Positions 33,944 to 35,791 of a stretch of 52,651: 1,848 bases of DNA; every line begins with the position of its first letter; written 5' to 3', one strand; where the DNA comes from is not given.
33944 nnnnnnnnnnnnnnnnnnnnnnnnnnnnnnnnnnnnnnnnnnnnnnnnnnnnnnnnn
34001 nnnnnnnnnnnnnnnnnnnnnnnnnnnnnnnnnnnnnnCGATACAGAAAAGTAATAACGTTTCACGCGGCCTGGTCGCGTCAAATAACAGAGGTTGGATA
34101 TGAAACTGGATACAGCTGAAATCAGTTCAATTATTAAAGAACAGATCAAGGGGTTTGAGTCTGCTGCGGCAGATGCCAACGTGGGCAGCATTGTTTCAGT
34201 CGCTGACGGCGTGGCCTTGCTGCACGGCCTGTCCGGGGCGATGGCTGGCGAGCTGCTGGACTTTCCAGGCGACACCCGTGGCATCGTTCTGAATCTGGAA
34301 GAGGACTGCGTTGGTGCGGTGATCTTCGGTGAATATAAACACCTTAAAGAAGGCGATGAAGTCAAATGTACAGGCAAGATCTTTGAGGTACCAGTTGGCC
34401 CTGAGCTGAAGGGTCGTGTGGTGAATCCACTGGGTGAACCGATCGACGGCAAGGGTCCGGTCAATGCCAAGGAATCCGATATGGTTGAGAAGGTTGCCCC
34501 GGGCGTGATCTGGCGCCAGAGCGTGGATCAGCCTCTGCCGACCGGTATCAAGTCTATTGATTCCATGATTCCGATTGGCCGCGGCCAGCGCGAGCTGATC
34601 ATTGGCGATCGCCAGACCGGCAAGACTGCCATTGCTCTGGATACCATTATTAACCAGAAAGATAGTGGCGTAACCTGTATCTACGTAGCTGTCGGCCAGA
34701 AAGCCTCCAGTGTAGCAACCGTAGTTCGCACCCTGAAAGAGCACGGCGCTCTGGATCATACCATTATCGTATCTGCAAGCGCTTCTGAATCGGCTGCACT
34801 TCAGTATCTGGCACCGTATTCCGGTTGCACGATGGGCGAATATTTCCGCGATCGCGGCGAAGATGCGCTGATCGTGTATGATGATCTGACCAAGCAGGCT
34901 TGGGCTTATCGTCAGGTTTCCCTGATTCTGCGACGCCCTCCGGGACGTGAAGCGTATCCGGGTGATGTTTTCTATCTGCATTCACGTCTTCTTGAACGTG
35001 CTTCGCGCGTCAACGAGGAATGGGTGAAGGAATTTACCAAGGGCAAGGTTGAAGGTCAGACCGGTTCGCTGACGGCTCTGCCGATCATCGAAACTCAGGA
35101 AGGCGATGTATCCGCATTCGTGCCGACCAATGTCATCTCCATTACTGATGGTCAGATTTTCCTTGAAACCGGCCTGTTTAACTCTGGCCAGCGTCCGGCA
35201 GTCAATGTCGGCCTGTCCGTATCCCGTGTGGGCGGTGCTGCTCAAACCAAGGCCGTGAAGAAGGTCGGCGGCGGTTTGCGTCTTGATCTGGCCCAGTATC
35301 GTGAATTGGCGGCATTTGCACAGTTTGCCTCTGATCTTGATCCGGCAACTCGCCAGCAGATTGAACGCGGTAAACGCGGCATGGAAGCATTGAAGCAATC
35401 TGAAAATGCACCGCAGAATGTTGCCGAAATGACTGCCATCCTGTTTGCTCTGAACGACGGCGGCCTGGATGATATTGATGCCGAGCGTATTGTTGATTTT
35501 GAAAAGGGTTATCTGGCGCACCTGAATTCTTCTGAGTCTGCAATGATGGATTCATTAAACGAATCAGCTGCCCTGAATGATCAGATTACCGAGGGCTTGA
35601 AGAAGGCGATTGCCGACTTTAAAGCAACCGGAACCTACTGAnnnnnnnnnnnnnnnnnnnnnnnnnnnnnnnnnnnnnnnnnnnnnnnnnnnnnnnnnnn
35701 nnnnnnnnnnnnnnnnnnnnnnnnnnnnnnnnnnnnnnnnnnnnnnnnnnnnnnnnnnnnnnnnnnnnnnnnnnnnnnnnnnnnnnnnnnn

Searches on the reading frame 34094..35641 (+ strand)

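Call 8: search_protein_families(library=pfam, proteins=[window:34094-35641:+], max_evalue=0.001)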
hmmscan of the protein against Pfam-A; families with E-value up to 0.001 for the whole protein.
window:34094-35641:+ (515 aa): 4 families
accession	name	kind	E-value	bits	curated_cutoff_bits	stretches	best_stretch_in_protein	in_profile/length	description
PF00006.31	ATP-synt_ab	-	1.9e-80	270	29.5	1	151-377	1-213/213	ATP synthase alpha/beta family, nucleotide-binding domain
PF00306.32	ATP-synt_ab_C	-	4e-42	144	27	1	384-509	1-126/126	ATP synthase alpha/beta chain, C terminal domain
PF02874.29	ATP-synt_ab_N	-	1.6e-15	57.8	20.9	1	30-94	5-69/69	ATP synthase alpha/beta family, beta-barrel domain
PF06745.19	ATPase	-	4.6e-06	26.6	26.6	1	149-213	2-69/231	KaiC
